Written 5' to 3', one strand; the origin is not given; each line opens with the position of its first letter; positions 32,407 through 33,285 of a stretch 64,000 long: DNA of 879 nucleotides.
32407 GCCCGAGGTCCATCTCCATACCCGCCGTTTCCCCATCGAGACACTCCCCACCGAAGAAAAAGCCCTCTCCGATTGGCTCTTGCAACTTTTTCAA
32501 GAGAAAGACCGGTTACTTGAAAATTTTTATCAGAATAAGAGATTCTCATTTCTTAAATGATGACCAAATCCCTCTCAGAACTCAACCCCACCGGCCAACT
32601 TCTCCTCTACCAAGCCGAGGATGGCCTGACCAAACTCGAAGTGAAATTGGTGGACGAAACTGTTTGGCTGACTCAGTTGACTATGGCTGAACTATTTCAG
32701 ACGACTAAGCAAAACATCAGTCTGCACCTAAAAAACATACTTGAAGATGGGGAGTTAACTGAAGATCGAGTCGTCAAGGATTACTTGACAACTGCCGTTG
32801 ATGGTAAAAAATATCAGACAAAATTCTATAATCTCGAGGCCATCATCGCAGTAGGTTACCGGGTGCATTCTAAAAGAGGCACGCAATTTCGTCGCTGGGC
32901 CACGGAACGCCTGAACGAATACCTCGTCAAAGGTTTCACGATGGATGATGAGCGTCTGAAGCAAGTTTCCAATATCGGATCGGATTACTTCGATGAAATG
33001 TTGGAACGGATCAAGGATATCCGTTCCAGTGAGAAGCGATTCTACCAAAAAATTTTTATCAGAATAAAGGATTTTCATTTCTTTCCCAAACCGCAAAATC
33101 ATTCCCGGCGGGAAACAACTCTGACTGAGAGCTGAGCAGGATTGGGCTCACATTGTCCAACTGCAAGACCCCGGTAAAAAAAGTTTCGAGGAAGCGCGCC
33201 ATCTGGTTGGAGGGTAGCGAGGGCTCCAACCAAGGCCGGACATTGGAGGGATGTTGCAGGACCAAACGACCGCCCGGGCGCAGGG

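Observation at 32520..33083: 35-bp imperfect direct repeats bracket a truncated rhuM island gene wedged between two convergent genes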

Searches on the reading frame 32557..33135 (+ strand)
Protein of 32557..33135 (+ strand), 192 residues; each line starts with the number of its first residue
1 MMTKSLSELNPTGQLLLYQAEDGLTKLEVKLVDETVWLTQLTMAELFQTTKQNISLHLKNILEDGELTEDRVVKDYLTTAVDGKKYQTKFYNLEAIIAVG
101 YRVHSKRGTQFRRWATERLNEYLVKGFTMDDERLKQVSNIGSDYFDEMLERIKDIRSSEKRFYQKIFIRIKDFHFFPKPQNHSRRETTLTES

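Call 5: search_protein_families(library=pfam, proteins=[window:32557-33135:+], max_evalue=0.01)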
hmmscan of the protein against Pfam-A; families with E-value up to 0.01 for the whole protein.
window:32557-33135:+ (192 aa): 1 family
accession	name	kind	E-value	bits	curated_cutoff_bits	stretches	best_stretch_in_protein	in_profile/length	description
PF13310.11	Virulence_RhuM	-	2.7e-43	148.5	33.7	1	72-166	2-98/252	Virulence protein RhuM family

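Call 13: find_homologous_proteins(query=window:32557-33054:+)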
Query window:32557-33054:+ (166 aa): 7991 proteins with E <= 0.001 among 8000 candidates; the best 120 are listed.
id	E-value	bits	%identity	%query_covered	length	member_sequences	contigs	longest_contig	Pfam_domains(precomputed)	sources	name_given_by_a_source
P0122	9.1e-77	274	80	94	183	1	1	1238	PF13310.12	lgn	-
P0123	1.2e-76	274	78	98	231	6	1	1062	PF13310.12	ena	-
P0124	1.8e-76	273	79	96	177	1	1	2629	PF13310.12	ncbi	ncbi:MAG: hydroxyacid dehydrogenase, partial [Deltaproteobacteria bacterium]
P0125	6.6e-76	271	80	95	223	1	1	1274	PF13310.12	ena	-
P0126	1.4e-75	270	78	95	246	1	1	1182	PF13310.12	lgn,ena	-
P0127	7.4e-75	268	77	100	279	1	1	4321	PF13310.12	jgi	jgi:hypothetical protein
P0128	1.0e-74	267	-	-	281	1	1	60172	PF13310.12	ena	-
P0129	2.8e-74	266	75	99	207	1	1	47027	PF13310.12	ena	-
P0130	2.9e-74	266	80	92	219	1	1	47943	PF13310.12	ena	-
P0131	6.7e-74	265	79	92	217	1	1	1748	PF13310.12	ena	-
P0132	1.1e-73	264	80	92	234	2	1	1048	PF13310.12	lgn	-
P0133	1.2e-73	264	80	92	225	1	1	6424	PF13310.12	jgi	jgi:hypothetical protein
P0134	6.8e-73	261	78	92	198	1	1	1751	PF13310.12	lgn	-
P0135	1.6e-72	260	73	99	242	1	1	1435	PF13310.12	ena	-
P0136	2.1e-72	260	75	95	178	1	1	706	PF13310.12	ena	-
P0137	3.2e-72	259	78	93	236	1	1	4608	PF13310.12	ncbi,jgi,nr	ncbi:MAG: virulence RhuM family protein [Deltaproteobacteria bacterium]|nr:virulence RhuM family pro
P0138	6.6e-72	258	76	92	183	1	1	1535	PF13310.12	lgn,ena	-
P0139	2.6e-71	256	-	-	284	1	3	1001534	PF13310.12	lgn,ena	-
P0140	4.7e-71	255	74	99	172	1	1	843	PF13310.12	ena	-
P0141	1.8e-70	254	78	92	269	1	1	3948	PF13310.12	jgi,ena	-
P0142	3.1e-70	253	72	95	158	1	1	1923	PF13310.12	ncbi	-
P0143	3.5e-70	253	74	99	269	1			PF13310.12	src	-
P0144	3.9e-70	252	73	99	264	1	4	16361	PF13310.12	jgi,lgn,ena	-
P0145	1.5e-69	251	73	93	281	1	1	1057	PF13310.12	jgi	-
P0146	3.3e-69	249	70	99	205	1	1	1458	PF13310.12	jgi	jgi:hypothetical protein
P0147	7.6e-69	248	79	87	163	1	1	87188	PF13310.12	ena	-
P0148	1.6e-68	247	80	86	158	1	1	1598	PF13310.12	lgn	-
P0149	1.8e-68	247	76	93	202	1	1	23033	PF13310.12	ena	-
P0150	1.9e-68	247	71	100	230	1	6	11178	PF13310.12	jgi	jgi:hypothetical protein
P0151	3.3e-68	246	66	100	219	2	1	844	PF13310.12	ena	-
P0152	3.4e-68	246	74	93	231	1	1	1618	PF13310.12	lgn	-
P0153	7.8e-68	245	71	94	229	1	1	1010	PF13310.12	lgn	-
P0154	1.1e-67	244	71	96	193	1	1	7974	PF13310.12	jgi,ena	-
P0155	1.4e-67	244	70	96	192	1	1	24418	PF13310.12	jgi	jgi:hypothetical protein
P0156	1.9e-67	244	68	99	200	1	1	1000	PF13310.12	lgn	-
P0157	2.5e-67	243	72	92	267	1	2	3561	PF13310.12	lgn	-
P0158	2.8e-67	243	71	95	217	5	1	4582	PF13310.12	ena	-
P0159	3.1e-67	243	73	93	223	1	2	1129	PF13310.12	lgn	-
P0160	4.1e-67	243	70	96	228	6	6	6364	PF13310.12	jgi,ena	-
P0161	7.3e-67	242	71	97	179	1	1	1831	PF13310.12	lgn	-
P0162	1.3e-66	241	73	90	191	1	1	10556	PF13310.12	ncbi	-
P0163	1.5e-66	241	72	92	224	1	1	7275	PF13310.12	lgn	-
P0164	1.9e-66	240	66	100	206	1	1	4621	PF13310.12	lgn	-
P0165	2.3e-66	240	53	94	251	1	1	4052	PF13310.12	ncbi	-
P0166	5.2e-66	239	68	97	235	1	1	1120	PF13310.12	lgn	-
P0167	6.0e-66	239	66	100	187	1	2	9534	PF13310.12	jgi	-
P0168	7.1e-66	239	69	93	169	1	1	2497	PF13310.12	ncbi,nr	ncbi:MAG: virulence RhuM family protein, partial [Bdellovibrionales bacterium]|nr:virulence RhuM fam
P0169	7.2e-66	239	66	99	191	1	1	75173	PF13310.12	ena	-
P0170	7.2e-66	239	67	99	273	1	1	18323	PF13310.12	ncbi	-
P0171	8.5e-66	238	72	92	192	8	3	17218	PF13310.12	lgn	-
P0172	1.2e-65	238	67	94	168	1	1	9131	PF13310.12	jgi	-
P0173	1.4e-65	238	66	98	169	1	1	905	PF13310.12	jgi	jgi:hypothetical protein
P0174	2.1e-65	237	71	90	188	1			PF13310.12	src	-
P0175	2.4e-65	237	71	92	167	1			PF13310.12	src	-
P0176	2.8e-65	237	69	99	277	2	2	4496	PF13310.12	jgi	jgi:hypothetical protein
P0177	3.3e-65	236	74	87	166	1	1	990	PF13310.12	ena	-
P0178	3.6e-65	236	68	99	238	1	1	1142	PF13310.12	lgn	-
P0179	5.9e-65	236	72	92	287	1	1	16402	PF13310.12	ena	-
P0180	8.2e-65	235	71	96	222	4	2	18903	PF13310.12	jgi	-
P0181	1.2e-64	235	68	95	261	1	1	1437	PF13310.12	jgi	-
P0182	1.3e-64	235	69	94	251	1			PF13310.12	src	-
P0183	1.3e-64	235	68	93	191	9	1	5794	PF13310.12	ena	-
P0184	1.6e-64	234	71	92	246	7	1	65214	PF13310.12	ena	-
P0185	2.1e-64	234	63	100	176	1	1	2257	PF13310.12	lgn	-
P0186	2.4e-64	234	70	96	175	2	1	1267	PF13310.12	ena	-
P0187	3.9e-64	233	68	95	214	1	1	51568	PF13310.12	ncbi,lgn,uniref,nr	ncbi:cell filamentation protein Fic [Lentibacillus salicampi]|uniref:Cell filamentation protein Fic 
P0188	4.4e-64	233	68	93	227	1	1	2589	PF13310.12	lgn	-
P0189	5.7e-64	232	68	98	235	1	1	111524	PF13310.12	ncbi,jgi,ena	-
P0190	1.0e-63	232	68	95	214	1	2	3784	PF13310.12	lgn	-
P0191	1.7e-63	231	70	96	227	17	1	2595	PF13310.12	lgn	-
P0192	1.8e-63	231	68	95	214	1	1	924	PF13310.12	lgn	-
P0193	2.3e-63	230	76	84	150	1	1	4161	PF13310.12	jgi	jgi:hypothetical protein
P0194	2.8e-63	230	68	92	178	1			PF13310.12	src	-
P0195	3.1e-63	230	70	91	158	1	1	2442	PF13310.12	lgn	-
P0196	3.4e-63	230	71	93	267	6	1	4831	PF13310.12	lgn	-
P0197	4.6e-63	229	63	99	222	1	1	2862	PF13310.12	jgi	jgi:hypothetical protein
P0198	5.7e-63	229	62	100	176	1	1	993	PF13310.12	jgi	jgi:hypothetical protein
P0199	7.5e-63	229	70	92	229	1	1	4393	PF13310.12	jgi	jgi:hypothetical protein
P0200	8.4e-63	229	68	94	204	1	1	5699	PF13310.12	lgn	-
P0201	1.3e-62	228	70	93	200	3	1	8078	PF13310.12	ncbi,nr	ncbi:MAG: virulence RhuM family protein, partial [Deltaproteobacteria bacterium]|nr:virulence RhuM f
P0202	1.3e-62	228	67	99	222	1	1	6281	PF13310.12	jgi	jgi:hypothetical protein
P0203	1.3e-62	228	71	92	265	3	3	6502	PF13310.12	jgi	jgi:hypothetical protein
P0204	1.3e-62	228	66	98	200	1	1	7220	PF13310.12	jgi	jgi:hypothetical protein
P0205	1.5e-62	228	68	93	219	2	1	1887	PF13310.12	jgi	-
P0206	1.7e-62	228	66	98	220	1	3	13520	PF13310.12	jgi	jgi:hypothetical protein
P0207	1.7e-62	228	66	96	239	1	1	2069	PF13310.12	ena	-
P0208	1.8e-62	228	65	99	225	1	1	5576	PF13310.12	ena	-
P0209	1.8e-62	228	63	99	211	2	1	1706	PF13310.12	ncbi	-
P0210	1.9e-62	227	66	93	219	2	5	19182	PF13310.12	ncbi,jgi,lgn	ncbi:MAG: RhuM family protein [Candidatus Solibacter sp.]|jgi:hypothetical protein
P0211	2.8e-62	227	69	93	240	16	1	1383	PF13310.12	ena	-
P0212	2.9e-62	227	68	93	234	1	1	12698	PF13310.12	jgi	-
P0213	3.1e-62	227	64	97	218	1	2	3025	PF13310.12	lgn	-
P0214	3.3e-62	227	66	95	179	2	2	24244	PF13310.12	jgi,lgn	-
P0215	3.4e-62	227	67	94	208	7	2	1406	PF13310.12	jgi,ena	jgi:hypothetical protein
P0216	3.4e-62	227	66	96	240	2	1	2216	PF13310.12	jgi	jgi:hypothetical protein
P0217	3.9e-62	226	65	96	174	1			PF13310.12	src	-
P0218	4.0e-62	226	67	92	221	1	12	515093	PF13310.12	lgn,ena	-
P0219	4.3e-62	226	68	93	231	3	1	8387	PF13310.12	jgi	jgi:hypothetical protein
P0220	4.7e-62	226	67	94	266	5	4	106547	PF13310.12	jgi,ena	jgi:hypothetical protein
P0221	5.3e-62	226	66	99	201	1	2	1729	PF13310.12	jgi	jgi:hypothetical protein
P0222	5.4e-62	226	66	98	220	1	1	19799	PF13310.12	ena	-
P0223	5.7e-62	226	65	100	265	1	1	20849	PF13310.12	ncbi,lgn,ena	-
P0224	6.2e-62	226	68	93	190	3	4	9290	PF13310.12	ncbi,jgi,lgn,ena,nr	ncbi:MAG: virulence RhuM family protein [Verrucomicrobia bacterium]|nr:virulence RhuM family protein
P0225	6.6e-62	226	66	94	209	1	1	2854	PF13310.12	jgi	jgi:hypothetical protein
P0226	6.7e-62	226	69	93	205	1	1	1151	PF13310.12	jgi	jgi:hypothetical protein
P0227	7.1e-62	226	54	96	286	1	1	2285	PF13310.12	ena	-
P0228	7.8e-62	225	66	92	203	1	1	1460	PF13310.12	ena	-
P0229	8.4e-62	225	70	89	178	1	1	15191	PF13310.12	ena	-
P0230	1.1e-61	225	63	99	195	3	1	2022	PF13310.12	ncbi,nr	ncbi:MAG: RhuM family protein, partial [Syntrophales bacterium]|nr:RhuM family protein [Syntrophales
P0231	1.4e-61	225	69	93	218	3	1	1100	PF13310.12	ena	-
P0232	1.5e-61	225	65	100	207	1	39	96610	PF13310.12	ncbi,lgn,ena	-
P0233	1.6e-61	224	66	94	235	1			PF13310.12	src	-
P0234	1.7e-61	224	68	96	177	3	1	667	PF13310.12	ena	-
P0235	1.7e-61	224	67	92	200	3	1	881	PF13310.12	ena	-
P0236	1.8e-61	224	65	95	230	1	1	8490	PF13310.12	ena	-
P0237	2.4e-61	224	67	94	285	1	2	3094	PF13310.12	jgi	jgi:hypothetical protein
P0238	2.4e-61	224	67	94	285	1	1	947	PF13310.12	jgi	jgi:hypothetical protein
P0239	2.9e-61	224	76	81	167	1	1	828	PF13310.12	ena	-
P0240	3.0e-61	224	67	92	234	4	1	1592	PF13310.12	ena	-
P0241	3.5e-61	223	67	92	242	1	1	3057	PF13310.12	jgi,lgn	jgi:hypothetical protein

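Call 20: list_cluster_members(proteins=[P0001, P0002, window:32557-33132:+])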
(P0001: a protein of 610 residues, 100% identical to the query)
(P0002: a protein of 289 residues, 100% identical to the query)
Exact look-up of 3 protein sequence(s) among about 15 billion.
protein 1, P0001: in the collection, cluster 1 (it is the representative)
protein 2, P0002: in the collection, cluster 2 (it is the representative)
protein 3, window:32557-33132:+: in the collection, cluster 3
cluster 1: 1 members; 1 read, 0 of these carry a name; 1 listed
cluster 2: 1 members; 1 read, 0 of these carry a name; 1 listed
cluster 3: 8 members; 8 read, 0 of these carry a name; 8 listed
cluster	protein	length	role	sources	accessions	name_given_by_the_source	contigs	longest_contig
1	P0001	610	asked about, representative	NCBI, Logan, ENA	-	-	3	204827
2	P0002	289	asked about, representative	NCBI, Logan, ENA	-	-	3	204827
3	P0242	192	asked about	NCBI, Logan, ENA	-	-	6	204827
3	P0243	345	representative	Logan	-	-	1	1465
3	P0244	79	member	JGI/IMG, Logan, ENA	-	-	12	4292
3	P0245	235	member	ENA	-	-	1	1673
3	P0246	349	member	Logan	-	-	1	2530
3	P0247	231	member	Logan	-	-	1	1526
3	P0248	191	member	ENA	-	-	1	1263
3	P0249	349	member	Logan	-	-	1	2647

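Call 32: search_protein_families(library=pfam, proteins=[L008:332-1516:+, L008:1-339:+, L009:2-907:+, L009:921-1373:+, L010:2-328:+, L011:2-442:+, L012:1-195:+, P0249], max_evalue=0.01)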
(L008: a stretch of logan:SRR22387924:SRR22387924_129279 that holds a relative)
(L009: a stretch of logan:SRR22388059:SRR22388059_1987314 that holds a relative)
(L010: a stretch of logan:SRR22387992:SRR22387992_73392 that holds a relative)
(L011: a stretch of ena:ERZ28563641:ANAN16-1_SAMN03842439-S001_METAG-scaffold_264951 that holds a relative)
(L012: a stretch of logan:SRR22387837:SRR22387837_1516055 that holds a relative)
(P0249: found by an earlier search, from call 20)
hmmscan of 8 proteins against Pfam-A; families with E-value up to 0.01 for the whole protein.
L008:332-1516:+ (394 aa): 0 families

L008:1-339:+ (112 aa): 0 families

L009:2-907:+ (301 aa): 4 families
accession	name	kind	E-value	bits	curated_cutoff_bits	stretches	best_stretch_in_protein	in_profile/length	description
PF04471.18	Mrr_cat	-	1.3e-37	128.9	21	1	157-275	3-115/115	Restriction endonuclease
PF14338.12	Mrr_N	-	1.5e-31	108.8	29.5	1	8-92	1-85/87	Mrr N-terminal domain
PF22722.2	NA-iREase1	-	2.1e-11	44.2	27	1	169-273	7-106/106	NACHT-associated inactive Restriction Endonuclease 1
PF13156.12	Mrr_cat_2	-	6.9e-09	36.1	22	1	189-279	26-118/127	Restriction endonuclease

L009:921-1373:+ (150 aa): 0 families

L010:2-328:+ (108 aa): 1 family
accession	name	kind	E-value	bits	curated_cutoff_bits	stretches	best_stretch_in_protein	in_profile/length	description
PF11185.13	DUF2971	-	0.0087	17.8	22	0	22-40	76-89/89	Protein of unknown function (DUF2971)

L011:2-442:+ (146 aa): 0 families

L012:1-195:+ (64 aa): 3 families
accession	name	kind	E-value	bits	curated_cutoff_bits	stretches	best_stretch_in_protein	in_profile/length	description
PF04471.18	Mrr_cat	-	1.8e-20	73.6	21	1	1-59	42-100/115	Restriction endonuclease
PF22722.2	NA-iREase1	-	7.9e-09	35.9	27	1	11-60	43-92/106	NACHT-associated inactive Restriction Endonuclease 1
PF13156.12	Mrr_cat_2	-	0.00059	20.2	22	1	10-60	46-99/127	Restriction endonuclease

P0249 (349 aa): 1 family
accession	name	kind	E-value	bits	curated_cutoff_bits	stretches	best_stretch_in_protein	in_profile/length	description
PF13310.11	Virulence_RhuM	-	6.9e-114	379.8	33.7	1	71-315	2-248/252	Virulence protein RhuM family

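Call 33: search_protein_families(library=padloc, proteins=[L008:332-1516:+, L009:2-907:+, L009:921-1373:+, L010:2-328:+, L011:2-442:+, P0249, window:32560-33135:+], max_evalue=0.01)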
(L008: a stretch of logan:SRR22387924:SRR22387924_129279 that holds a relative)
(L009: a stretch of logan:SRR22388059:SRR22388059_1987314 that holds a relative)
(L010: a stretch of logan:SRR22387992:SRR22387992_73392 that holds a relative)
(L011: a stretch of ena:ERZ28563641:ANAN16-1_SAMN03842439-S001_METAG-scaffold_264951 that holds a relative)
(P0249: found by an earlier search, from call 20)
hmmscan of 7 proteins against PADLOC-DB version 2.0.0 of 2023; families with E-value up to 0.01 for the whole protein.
L008:332-1516:+ (394 aa): 0 families

L009:2-907:+ (301 aa): 8 families
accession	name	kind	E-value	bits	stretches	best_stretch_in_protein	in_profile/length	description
PDLC03657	mREase_IV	-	1.5e-86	288.6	1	3-299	1-315/317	Type IV methyl-directed restriction enzyme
PDLC04796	PDC-S02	-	4.6e-26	89.7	1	133-300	218-381/390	-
PDLC04819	PDC-S02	-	1.7e-21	74.8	1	126-278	167-309/334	-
PDLC04806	PDC-S02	-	1.5e-17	61.9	1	148-277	175-302/324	-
PDLC03663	mREase_IV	-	3.5e-10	37.2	1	161-276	415-524/544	Type IV methyl-directed restriction enzyme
PDLC04815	PDC-S02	-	2.2e-08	31.8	1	190-275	231-318/346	-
PDLC03852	LmuA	-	0.0015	16.6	1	153-263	13-128/336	-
PDLC03051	REase_MTase_I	-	0.0064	11.6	1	191-263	73-144/1591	Type I restriction enzyme-methyltransferase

L009:921-1373:+ (150 aa): 0 families

L010:2-328:+ (108 aa): 3 families
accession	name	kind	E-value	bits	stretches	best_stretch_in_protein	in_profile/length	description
PDLC04990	PDC-S31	-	1.6e-18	65.4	1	17-106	174-254/259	-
PDLC04994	PDC-S31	-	9.2e-13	46.2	1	18-105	182-268/273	-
PDLC04991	PDC-S31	-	2.7e-09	35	1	17-94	121-188/208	-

L011:2-442:+ (146 aa): 0 families

P0249 (349 aa): 40 families (the best 25 are shown)
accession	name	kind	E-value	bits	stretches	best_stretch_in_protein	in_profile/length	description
PDLC04852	PDC-S05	-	6.5e-148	490.2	1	8-340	7-341/346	-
PDLC04853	PDC-S05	-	5.4e-142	470.9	1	11-338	5-329/336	-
PDLC04851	PDC-S05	-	3.8e-141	468.1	1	7-318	5-322/342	-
PDLC04843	PDC-S05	-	1.4e-127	423.4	1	11-327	5-318/330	-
PDLC04868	PDC-S05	-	1.3e-125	416.9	1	13-317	7-318/335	-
PDLC04864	PDC-S05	-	7.2e-114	377.7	1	67-337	2-272/277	-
PDLC04871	PDC-S05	-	1.3e-109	365.1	1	10-312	129-438/468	-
PDLC04870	PDC-S05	-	5e-93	308.4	1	9-212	6-209/214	-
PDLC04876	PDC-S05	-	1.7e-72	240.8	1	10-171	6-170/174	-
PDLC04858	PDC-S05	-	1.5e-53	178.3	1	11-138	4-131/138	-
PDLC04965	PDC-S23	-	9e-51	171.2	1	12-176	5-168/327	-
PDLC04872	PDC-S05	-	1.4e-50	169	1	12-138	5-134/152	-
PDLC04873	PDC-S05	-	9.1e-50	166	1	14-123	4-113/116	-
PDLC04964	PDC-S23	-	1.7e-49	166.8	1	13-175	5-166/331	-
PDLC04854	PDC-S05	-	3.8e-49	165.2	1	12-175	4-166/212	-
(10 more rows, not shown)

window:32560-33135:+ (191 aa): 41 families (the best 25 are shown)
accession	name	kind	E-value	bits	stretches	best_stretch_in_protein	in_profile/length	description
PDLC04852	PDC-S05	-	3e-73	244.7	1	8-165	7-166/346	-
PDLC04853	PDC-S05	-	1.9e-72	242.2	1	11-165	5-160/336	-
PDLC04870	PDC-S05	-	2.8e-71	237.3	1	9-165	6-162/214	-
PDLC04876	PDC-S05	-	9.9e-70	231.8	1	9-166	5-165/174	-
PDLC04851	PDC-S05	-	2.8e-69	231.8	1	8-165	6-166/342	-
PDLC04843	PDC-S05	-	5.2e-67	224.4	1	11-166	5-158/330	-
PDLC04868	PDC-S05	-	3.7e-60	201.8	1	13-165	7-163/335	-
PDLC04871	PDC-S05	-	1e-55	187.5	1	11-165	130-287/468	-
PDLC04858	PDC-S05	-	2.2e-53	177.7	1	11-138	4-131/138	-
PDLC04873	PDC-S05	-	8e-51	169.4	1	14-123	4-113/116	-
PDLC04872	PDC-S05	-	1.2e-50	169.3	1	12-139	5-135/152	-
PDLC04854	PDC-S05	-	4.1e-50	168.4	1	12-136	4-131/212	-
PDLC04965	PDC-S23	-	4.5e-50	168.9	1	11-155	4-147/327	-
PDLC04964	PDC-S23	-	4.2e-49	165.5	1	13-137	5-132/331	-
PDLC04879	PDC-S05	-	1.8e-45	153.6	1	11-151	4-147/285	-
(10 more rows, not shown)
